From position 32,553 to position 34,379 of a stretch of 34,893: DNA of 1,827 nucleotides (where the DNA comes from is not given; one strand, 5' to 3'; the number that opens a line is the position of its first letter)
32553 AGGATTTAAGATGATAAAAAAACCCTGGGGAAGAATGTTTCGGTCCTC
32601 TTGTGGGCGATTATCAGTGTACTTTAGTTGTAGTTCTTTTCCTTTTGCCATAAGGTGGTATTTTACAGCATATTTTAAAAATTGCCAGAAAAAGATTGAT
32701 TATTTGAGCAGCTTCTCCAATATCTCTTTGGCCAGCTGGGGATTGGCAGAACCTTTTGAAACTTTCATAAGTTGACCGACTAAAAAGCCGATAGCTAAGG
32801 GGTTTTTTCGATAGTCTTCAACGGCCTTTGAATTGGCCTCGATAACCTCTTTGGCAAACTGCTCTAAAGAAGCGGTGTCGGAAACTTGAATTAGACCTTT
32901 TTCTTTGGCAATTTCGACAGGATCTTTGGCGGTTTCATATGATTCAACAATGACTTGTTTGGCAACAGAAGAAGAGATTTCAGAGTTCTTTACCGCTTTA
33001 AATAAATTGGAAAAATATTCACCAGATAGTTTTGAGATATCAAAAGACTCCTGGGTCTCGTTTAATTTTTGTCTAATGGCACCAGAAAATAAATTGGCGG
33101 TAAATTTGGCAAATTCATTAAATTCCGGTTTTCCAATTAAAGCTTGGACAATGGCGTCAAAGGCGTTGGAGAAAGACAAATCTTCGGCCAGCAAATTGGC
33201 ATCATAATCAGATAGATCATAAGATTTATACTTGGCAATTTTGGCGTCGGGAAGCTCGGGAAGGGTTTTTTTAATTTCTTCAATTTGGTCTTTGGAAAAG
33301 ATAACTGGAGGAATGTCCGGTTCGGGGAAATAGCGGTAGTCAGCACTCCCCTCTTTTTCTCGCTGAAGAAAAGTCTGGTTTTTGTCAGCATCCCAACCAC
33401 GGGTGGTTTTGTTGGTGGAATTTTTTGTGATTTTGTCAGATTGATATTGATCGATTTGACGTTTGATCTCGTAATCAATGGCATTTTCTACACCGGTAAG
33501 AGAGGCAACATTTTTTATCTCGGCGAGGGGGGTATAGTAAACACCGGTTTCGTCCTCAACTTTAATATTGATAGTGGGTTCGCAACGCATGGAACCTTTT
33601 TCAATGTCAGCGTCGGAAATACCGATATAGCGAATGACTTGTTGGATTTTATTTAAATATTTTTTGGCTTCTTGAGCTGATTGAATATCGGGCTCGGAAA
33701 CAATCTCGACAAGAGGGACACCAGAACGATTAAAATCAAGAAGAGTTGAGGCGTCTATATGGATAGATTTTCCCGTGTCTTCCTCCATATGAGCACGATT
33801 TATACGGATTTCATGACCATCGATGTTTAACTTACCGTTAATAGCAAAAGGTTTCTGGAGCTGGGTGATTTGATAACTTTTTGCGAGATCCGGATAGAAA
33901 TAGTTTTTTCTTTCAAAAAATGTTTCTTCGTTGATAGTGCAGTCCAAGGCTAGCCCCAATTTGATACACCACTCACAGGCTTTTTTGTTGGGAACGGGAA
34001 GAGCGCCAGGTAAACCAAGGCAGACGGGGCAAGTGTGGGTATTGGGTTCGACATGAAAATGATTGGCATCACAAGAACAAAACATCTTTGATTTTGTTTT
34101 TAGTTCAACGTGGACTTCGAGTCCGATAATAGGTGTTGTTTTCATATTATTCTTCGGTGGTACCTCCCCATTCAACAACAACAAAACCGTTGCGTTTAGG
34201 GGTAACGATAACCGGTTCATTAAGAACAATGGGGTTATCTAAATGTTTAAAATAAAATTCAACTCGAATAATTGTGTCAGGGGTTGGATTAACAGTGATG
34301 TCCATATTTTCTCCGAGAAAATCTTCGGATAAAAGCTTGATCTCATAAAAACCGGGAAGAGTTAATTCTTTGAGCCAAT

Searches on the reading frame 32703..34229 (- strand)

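Call 58: search_protein_families(library=pfam, proteins=[window:32703-34229:-], max_evalue=0.001)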
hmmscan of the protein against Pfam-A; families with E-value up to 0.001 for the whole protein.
window:32703-34229:- (509 aa): 2 families
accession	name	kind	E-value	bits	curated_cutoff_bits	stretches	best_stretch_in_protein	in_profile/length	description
PF02934.20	GatB_N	-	3.2e-106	355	23.4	1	34-317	2-277/277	GatB/GatE catalytic domain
PF02637.23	GatB_Yqey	-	1e-33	116.7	27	1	374-508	13-148/148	GatB domain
